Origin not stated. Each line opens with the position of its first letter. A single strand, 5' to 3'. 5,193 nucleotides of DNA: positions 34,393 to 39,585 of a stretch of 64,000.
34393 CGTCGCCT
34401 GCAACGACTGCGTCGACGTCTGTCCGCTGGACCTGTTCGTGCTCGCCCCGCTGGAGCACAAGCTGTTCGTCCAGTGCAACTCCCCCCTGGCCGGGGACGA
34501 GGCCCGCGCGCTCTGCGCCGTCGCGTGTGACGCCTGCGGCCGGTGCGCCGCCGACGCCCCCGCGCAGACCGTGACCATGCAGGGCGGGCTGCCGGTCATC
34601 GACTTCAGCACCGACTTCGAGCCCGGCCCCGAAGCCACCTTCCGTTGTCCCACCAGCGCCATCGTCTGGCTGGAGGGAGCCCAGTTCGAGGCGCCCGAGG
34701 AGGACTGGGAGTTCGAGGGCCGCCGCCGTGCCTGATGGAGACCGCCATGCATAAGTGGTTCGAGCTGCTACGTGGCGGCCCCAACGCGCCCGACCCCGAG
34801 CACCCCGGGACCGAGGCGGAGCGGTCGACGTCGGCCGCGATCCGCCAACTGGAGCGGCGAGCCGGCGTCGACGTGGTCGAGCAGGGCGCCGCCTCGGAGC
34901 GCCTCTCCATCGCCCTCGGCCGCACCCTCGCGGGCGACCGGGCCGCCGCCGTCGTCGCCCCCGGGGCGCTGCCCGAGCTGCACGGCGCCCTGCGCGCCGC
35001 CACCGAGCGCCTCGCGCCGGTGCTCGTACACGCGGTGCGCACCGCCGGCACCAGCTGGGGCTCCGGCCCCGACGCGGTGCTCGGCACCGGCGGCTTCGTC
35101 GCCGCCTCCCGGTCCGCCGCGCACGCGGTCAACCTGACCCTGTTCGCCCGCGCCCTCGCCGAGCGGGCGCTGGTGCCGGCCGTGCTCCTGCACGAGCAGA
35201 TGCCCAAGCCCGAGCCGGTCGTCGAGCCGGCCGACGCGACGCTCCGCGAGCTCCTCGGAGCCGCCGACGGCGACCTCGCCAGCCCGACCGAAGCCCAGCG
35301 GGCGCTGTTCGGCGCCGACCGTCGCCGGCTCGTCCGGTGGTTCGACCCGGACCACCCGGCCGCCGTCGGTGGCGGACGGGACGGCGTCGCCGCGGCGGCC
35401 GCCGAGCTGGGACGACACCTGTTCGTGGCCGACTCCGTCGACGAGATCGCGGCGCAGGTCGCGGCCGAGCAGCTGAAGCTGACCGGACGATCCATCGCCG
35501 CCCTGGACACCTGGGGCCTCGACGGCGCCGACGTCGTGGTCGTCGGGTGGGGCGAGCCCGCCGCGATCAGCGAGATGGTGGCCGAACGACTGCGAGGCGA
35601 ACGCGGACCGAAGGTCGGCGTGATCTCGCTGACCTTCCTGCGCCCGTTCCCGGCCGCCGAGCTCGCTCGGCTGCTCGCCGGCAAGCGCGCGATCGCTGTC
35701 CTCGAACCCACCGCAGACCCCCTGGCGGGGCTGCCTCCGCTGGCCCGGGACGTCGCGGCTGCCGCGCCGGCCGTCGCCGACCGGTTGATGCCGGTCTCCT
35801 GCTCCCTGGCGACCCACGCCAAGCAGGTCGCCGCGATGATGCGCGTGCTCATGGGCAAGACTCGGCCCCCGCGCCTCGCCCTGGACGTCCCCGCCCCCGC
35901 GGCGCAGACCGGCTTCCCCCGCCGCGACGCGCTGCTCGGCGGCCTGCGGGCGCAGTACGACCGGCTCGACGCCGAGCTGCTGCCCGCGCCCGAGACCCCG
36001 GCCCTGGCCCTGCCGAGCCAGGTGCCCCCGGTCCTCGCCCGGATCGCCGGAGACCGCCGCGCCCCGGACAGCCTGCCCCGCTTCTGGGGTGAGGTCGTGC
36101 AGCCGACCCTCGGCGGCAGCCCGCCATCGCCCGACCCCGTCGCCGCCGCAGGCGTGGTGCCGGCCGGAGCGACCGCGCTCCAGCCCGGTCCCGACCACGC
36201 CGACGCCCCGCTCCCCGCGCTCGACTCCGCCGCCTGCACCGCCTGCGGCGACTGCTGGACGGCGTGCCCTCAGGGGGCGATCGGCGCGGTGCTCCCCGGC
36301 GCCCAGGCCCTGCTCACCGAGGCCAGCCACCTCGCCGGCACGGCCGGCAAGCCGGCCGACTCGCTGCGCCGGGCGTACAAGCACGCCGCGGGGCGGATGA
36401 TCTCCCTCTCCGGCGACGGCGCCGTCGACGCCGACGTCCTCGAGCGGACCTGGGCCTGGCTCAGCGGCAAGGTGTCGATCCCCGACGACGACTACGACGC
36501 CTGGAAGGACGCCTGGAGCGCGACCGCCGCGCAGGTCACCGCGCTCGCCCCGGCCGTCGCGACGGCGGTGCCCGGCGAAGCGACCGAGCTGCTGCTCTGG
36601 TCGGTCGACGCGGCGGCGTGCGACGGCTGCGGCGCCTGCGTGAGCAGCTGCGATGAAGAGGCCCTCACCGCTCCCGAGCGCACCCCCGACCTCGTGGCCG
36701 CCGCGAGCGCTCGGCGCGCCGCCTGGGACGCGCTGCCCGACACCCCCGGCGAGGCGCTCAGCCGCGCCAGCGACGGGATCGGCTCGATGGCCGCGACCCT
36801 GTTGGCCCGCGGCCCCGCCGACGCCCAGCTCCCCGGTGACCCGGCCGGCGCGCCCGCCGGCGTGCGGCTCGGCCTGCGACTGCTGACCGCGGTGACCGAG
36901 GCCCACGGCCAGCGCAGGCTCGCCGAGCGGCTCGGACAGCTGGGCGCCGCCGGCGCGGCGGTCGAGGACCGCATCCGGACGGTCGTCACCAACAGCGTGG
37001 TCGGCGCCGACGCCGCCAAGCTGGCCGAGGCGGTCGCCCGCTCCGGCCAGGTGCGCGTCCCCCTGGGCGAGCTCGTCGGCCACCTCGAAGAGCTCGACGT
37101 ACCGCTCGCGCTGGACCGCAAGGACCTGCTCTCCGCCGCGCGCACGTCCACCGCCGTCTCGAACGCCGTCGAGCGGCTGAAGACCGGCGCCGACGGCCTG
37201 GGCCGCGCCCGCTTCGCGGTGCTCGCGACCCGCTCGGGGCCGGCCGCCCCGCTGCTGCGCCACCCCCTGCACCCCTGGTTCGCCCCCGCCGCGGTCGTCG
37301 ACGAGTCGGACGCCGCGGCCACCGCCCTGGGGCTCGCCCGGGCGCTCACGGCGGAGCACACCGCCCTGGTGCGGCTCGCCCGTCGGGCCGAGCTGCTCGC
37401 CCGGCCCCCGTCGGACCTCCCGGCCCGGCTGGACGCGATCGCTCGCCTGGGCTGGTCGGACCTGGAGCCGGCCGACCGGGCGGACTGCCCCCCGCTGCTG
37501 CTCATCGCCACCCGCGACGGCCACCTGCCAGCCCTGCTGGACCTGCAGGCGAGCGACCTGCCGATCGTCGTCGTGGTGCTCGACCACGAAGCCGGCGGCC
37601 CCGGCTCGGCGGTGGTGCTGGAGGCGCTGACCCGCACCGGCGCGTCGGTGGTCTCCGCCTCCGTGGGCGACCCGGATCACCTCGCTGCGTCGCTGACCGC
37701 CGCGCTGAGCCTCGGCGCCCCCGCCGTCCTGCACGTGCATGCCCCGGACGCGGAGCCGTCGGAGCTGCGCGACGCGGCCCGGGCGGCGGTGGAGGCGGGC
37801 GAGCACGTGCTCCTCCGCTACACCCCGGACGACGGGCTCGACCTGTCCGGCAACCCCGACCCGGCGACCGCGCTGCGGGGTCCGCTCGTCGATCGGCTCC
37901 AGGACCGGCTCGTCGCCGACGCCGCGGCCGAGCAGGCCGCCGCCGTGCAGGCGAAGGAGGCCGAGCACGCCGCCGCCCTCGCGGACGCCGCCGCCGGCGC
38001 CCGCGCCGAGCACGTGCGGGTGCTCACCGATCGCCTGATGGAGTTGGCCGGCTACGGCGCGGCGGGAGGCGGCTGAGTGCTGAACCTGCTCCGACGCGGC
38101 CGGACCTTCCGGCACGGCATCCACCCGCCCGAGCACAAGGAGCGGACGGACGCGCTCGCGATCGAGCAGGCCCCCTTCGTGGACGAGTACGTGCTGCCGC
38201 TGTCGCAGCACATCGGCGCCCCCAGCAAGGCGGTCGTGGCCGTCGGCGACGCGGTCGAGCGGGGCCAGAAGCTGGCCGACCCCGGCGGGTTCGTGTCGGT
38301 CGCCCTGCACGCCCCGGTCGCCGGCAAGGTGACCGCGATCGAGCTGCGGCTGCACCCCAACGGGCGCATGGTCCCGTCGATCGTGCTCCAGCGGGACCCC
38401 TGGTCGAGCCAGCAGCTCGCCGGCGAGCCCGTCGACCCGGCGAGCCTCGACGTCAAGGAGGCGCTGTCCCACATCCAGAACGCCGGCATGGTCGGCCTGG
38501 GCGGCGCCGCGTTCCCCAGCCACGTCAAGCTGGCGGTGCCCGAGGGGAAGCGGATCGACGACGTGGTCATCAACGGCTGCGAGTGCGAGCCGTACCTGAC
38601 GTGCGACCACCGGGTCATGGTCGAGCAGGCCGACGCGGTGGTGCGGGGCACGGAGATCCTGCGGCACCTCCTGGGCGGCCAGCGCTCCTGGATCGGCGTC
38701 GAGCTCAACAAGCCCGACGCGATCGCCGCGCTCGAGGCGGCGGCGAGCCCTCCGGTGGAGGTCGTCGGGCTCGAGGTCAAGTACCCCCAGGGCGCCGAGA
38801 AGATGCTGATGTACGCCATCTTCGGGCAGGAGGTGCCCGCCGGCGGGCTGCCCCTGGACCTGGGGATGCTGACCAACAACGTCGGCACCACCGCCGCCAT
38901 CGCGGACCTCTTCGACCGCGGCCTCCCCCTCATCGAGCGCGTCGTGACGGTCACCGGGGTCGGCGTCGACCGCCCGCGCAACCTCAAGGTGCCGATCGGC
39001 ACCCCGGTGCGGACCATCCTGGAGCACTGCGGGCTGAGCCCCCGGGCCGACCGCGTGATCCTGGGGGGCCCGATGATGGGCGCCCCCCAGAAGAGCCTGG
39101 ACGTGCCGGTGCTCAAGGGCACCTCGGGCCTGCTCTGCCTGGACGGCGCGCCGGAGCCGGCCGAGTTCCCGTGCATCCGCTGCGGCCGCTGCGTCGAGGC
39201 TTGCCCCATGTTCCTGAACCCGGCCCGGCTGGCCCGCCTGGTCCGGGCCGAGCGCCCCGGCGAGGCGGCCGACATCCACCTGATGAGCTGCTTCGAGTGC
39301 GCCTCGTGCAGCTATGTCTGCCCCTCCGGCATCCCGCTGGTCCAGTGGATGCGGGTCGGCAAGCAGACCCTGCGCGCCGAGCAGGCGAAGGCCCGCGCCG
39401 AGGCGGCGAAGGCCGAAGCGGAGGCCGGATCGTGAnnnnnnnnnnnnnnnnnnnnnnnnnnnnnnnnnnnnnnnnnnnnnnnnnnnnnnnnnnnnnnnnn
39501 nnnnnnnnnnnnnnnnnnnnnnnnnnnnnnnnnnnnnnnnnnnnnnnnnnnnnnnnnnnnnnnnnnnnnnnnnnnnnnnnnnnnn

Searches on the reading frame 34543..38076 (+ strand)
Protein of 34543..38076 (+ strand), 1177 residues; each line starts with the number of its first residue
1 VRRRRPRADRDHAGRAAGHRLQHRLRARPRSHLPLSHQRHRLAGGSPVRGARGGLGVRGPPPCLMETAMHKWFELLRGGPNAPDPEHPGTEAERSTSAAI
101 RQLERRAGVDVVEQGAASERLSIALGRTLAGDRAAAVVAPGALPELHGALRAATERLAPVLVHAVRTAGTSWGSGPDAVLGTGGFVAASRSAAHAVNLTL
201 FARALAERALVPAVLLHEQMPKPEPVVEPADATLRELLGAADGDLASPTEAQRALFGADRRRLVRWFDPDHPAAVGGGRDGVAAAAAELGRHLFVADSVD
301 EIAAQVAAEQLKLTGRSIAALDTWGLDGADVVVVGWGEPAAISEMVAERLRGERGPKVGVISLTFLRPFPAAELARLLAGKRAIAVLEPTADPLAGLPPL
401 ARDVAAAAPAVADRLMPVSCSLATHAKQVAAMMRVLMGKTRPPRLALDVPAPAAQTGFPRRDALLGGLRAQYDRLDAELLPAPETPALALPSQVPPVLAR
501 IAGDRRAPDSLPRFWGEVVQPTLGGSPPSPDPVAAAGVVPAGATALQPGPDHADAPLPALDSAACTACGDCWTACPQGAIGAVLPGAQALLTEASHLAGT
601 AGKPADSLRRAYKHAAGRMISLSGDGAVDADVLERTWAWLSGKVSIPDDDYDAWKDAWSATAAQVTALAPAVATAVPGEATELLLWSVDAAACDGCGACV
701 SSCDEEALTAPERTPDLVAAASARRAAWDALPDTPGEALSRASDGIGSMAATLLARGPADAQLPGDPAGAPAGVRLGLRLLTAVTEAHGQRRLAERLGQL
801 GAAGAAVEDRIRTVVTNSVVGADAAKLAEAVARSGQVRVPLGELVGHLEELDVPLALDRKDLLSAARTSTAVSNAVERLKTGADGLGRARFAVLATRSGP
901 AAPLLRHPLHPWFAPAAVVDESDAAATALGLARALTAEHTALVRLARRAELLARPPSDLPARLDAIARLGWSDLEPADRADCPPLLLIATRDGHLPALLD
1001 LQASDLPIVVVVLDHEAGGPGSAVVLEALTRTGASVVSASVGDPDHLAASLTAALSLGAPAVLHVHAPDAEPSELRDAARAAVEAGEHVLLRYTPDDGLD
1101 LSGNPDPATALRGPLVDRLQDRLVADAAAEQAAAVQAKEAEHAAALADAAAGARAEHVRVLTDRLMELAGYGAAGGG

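Call 12: search_protein_families(library=pfam, proteins=[window:34543-38076:+], max_evalue=0.01)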
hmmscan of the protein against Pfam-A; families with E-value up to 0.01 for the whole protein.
window:34543-38076:+ (1177 aa): 13 families
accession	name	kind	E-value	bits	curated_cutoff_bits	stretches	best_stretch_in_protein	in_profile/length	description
PF17147.9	PFOR_II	-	2.8e-11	44.1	27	1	329-410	1-80/102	Pyruvate:ferredoxin oxidoreductase core domain II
PF00037.32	Fer4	-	3e-08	33.6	21.1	2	560-580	3-23/24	4Fe-4S binding domain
PF13187.11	Fer4_9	-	4.6e-08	33.4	27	1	563-580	35-52/52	4Fe-4S dicluster domain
PF13237.11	Fer4_10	-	1.4e-07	31.7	25.5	1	560-579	4-25/53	4Fe-4S dicluster domain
PF12838.12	Fer4_7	-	3.5e-07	31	27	1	556-579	29-52/52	4Fe-4S dicluster domain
PF12837.12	Fer4_6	-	1.9e-06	28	25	1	688-707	4-23/24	4Fe-4S binding domain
PF13484.11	Fer4_16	-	1.3e-05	26.4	30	0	565-583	2-20/66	4Fe-4S double cluster binding domain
PF14697.11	Fer4_21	-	2.2e-05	25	35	0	561-583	4-26/59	4Fe-4S dicluster domain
PF02780.25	Transketolase_C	-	5e-05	23.6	25.9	1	327-388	8-68/124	Transketolase, C-terminal domain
PF13183.11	Fer4_8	-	0.00013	22.8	27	0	563-578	52-67/68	4Fe-4S dicluster domain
PF25160.1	LdpA_Fe-S-bd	-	0.0003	20.9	27.6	0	686-708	21-43/49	LdpA Fe-S cluster-binding domain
PF13534.11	Fer4_17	-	0.00099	20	22.2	0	563-578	44-59/61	4Fe-4S dicluster domain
PF12797.12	Fer4_2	-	0.0036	17.6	24.5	0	558-576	3-21/22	4Fe-4S binding domain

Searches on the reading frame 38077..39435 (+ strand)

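Call 12: search_protein_families(library=pfam, proteins=[window:38077-39435:+], max_evalue=0.01)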
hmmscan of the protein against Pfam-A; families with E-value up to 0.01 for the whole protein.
window:38077-39435:+ (452 aa): 16 families
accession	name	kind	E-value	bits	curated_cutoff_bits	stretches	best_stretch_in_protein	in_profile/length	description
PF01512.22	Complex1_51K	-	3.7e-45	153.9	31.2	1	133-276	1-149/150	Nuo51 FMN-binding domain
PF13375.12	RnfC_N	-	3.3e-32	110.9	25.6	1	10-107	2-99/101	RnfC Barrel sandwich hybrid domain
PF10531.15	SLBB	-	8.1e-10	38.8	27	1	289-335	1-53/55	SLBB domain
PF12838.12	Fer4_7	-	3.6e-09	37.4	27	1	366-419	2-52/52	4Fe-4S dicluster domain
PF13183.11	Fer4_8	-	1.4e-08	35.6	27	1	366-419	5-68/68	4Fe-4S dicluster domain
PF13534.11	Fer4_17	-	2.8e-08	34.6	22.2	1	366-419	2-60/61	4Fe-4S dicluster domain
PF13187.11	Fer4_9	-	1.2e-07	32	27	1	366-418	2-50/52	4Fe-4S dicluster domain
PF13237.11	Fer4_10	-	5.1e-07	29.9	25.5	1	365-416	8-53/53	4Fe-4S dicluster domain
PF05896.17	NQRA_N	-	2.8e-06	27.9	25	1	29-90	19-80/94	NqrA N-terminal barrel-sandwich hybrid domain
PF12797.12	Fer4_2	-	1.6e-05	25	24.5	1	366-377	10-21/22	4Fe-4S binding domain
PF12798.12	Fer4_3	-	0.0001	23.3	27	0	366-378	1-13/15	4Fe-4S binding domain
PF00037.32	Fer4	-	0.00058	20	21.1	0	366-377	8-19/24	4Fe-4S binding domain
PF12800.12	Fer4_4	-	0.00096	19.8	24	0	366-378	4-16/17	4Fe-4S binding domain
PF14697.11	Fer4_21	-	0.0035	17.9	35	0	365-416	7-52/59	4Fe-4S dicluster domain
PF17179.9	Fer4_22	-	0.0048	18.2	27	0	364-378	79-93/95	4Fe-4S dicluster domain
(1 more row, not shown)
